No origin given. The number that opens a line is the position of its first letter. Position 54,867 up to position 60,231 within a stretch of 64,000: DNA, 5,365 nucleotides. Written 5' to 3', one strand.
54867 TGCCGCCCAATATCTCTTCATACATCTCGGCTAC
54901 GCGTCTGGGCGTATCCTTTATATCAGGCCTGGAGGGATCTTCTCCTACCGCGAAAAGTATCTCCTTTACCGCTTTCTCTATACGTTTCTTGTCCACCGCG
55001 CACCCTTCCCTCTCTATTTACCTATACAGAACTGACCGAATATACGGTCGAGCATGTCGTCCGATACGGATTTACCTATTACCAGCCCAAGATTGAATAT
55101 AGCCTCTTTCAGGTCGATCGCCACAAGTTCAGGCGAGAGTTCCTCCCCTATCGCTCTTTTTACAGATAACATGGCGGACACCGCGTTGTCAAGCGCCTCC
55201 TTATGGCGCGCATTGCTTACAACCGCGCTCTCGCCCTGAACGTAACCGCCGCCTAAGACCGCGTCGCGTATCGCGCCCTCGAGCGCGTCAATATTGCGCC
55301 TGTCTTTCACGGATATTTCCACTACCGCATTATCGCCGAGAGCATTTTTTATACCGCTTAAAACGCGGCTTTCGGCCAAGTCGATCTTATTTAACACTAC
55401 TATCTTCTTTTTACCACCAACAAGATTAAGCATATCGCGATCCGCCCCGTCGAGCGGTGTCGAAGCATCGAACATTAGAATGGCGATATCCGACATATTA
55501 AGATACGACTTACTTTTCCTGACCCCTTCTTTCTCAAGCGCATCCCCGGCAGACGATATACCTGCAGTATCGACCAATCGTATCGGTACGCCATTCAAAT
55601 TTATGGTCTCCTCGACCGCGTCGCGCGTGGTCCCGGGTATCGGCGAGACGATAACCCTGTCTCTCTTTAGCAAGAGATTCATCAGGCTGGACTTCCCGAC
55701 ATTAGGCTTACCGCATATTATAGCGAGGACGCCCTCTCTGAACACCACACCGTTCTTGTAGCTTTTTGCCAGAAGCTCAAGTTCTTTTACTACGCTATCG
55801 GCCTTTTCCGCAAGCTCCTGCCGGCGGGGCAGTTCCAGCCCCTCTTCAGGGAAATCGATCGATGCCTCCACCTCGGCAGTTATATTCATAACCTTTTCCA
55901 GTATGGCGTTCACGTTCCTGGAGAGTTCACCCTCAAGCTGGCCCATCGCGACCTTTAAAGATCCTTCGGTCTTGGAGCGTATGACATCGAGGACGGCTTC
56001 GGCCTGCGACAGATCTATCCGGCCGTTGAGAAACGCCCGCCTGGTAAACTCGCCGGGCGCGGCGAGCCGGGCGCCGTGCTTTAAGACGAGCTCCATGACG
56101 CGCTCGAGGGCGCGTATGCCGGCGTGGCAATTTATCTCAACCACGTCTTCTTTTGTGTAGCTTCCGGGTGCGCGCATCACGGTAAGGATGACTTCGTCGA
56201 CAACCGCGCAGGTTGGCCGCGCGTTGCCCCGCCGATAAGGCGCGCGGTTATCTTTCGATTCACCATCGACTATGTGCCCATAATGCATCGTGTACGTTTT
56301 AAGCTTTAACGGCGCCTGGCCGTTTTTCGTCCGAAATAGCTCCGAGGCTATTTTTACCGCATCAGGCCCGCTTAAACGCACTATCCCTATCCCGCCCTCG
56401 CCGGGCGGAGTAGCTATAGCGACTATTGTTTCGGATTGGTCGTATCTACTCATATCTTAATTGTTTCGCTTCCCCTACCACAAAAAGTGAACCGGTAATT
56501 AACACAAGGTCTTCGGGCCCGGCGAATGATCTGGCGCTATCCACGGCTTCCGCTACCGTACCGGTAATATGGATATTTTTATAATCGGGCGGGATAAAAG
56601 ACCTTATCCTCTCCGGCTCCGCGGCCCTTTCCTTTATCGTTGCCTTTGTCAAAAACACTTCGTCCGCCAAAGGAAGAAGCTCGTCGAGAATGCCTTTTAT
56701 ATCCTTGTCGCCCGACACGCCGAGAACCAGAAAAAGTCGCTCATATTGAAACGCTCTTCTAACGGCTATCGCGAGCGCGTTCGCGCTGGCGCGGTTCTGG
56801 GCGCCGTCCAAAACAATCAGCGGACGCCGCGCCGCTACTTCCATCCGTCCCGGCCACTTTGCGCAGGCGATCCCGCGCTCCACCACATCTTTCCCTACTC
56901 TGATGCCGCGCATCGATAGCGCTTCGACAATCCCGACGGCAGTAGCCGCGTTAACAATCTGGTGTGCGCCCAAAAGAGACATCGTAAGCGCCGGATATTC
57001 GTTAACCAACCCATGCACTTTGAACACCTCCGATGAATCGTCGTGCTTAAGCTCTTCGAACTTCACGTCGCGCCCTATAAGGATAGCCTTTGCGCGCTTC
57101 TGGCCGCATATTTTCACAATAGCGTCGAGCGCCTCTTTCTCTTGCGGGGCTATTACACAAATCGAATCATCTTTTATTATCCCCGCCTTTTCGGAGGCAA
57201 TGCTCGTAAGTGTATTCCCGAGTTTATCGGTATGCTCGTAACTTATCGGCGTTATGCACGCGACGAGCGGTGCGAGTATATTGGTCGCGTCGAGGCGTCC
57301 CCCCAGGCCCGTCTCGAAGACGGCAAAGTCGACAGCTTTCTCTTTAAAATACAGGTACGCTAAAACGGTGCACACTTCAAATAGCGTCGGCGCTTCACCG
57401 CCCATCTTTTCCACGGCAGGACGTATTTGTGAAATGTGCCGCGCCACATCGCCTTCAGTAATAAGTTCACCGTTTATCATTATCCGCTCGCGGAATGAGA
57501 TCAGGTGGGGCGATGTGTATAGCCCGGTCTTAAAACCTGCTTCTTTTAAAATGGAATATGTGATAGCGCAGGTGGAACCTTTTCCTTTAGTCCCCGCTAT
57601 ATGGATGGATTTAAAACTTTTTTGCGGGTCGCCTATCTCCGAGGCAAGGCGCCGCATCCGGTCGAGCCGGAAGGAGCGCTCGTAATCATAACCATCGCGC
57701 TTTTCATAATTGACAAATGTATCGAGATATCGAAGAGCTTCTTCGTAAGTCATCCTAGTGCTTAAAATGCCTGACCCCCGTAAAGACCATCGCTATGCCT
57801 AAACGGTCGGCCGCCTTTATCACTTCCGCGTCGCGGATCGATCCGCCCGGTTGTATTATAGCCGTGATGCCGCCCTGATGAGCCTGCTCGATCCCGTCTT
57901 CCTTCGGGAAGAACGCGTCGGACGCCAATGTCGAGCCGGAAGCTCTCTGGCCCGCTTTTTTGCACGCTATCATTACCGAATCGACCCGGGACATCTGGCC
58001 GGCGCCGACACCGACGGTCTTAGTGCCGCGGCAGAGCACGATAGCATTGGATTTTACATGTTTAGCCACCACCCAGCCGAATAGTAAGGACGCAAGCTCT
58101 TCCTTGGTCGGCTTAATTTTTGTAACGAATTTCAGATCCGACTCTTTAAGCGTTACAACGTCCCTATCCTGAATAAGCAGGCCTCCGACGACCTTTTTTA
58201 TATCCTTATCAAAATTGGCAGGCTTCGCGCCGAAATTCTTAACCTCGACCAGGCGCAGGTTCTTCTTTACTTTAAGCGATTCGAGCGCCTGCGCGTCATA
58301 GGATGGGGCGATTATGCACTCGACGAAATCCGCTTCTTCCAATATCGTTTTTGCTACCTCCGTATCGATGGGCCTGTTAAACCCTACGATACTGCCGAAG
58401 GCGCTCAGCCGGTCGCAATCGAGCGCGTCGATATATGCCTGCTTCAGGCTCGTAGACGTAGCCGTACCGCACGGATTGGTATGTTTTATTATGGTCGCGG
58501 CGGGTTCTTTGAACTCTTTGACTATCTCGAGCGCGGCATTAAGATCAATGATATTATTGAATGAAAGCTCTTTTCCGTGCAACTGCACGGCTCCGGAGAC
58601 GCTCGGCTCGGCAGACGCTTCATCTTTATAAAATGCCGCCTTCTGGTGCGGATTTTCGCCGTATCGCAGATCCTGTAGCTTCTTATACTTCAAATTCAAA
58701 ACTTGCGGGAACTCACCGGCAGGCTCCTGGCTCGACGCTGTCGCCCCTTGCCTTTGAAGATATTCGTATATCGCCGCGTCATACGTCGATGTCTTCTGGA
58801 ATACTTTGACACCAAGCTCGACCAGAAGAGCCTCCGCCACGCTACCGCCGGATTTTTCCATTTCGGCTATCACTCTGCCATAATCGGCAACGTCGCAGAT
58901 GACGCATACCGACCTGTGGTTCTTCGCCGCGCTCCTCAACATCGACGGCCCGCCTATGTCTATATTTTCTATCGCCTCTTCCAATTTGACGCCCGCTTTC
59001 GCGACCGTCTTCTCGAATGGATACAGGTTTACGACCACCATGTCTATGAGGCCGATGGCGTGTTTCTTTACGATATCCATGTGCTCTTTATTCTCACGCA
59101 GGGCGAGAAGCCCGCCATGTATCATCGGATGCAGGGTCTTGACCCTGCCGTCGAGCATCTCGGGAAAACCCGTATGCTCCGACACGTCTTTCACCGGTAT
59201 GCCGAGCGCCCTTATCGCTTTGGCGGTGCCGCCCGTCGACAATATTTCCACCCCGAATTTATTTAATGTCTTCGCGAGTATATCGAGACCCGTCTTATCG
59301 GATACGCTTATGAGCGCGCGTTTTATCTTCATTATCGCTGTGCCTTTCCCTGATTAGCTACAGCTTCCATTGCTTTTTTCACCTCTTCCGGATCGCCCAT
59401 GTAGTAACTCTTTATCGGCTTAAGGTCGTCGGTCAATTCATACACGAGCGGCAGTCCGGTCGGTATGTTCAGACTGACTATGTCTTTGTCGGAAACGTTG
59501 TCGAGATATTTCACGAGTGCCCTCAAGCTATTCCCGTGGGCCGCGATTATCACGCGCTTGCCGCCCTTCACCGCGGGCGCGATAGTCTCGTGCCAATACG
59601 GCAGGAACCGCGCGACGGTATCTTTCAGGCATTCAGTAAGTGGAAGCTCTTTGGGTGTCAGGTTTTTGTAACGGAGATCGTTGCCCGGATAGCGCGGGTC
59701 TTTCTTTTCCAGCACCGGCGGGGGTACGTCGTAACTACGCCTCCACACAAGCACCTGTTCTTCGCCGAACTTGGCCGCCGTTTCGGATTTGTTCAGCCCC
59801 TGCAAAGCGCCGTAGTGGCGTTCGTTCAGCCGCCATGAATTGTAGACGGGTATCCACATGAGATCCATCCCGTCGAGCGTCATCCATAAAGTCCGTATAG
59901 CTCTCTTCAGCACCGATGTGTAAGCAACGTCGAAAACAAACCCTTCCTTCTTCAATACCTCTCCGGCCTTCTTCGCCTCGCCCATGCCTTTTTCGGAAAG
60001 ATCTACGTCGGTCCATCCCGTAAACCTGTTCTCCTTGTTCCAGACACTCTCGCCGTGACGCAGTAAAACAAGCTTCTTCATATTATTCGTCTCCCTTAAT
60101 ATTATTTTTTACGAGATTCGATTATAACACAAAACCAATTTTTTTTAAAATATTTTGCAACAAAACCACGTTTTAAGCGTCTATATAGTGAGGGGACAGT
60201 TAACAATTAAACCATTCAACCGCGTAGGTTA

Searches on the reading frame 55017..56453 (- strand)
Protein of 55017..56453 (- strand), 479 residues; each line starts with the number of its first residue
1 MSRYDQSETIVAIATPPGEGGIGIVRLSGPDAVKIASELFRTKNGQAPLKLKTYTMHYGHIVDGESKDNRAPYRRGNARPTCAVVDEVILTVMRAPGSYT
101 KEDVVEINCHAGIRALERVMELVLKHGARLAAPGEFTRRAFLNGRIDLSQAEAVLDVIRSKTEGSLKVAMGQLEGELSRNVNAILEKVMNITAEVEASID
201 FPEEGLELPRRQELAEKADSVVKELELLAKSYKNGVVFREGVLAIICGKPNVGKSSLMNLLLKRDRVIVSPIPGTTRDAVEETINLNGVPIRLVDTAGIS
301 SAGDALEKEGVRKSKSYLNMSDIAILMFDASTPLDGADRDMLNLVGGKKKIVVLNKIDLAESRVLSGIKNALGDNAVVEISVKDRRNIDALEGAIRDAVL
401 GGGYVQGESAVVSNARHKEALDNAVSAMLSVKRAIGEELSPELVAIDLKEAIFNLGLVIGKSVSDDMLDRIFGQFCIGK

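Call 47: search_protein_families(library=pfam, proteins=[window:55017-56453:-], max_evalue=0.00001)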
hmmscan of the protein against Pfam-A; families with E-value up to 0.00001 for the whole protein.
window:55017-56453:- (479 aa): 6 families
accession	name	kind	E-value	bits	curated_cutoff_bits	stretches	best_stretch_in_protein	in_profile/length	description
PF12631.12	MnmE_helical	-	3.1e-54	184.7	40.1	1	148-476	1-211/211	MnmE helical domain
PF10396.14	TrmE_N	-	2.4e-41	141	29.8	1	9-145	1-117/117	GTP-binding protein TrmE N-terminus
PF01926.29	MMR_HSR1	-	1e-24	87.2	21.9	1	245-356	3-113/113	50S ribosome-binding GTPase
PF02421.24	FeoB_N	-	3.5e-10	40.1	27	1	245-392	4-153/156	Ferrous iron transport protein B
PF00350.29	Dynamin_N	-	4.9e-07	30.4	27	0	246-277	3-34/168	Dynamin family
PF03193.22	RsgA_GTPase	-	4.5e-06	27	30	0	242-301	107-170/174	RsgA GTPase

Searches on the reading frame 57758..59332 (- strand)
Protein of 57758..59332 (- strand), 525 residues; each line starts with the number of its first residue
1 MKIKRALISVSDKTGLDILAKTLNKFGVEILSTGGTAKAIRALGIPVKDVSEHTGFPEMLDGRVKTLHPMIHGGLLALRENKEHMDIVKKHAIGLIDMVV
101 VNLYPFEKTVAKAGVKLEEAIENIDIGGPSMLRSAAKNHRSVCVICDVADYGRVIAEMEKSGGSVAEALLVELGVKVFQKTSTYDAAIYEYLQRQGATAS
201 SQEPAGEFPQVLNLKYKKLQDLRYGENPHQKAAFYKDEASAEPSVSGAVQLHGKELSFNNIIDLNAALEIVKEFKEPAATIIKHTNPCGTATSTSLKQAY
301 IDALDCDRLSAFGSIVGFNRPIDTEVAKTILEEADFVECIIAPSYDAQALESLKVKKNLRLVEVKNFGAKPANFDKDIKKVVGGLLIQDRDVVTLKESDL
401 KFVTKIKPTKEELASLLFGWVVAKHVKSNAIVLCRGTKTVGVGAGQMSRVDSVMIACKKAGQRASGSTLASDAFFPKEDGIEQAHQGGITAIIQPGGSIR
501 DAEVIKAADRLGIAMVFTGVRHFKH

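Call 47: search_protein_families(library=pfam, proteins=[window:57758-59332:-], max_evalue=0.00001)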
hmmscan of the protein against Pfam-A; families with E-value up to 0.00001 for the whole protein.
window:57758-59332:- (525 aa): 2 families
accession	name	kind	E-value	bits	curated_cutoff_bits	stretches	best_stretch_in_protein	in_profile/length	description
PF01808.24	AICARFT_IMPCHas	-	3.8e-117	391.6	25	1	135-459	1-311/311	AICARFT/IMPCHase bienzyme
PF02142.27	MGS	-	1.7e-25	89.4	24.1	1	19-129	5-93/94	MGS-like domain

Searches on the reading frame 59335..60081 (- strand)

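Call 47: search_protein_families(library=pfam, proteins=[window:59335-60081:-], max_evalue=0.00001)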
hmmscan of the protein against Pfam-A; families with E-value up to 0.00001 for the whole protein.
window:59335-60081:- (249 aa): 1 family
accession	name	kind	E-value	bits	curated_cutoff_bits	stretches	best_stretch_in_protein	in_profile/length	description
PF00300.27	His_Phos_1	-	9.5e-33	113.9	21.7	1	4-125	1-117/194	Histidine phosphatase superfamily (branch 1)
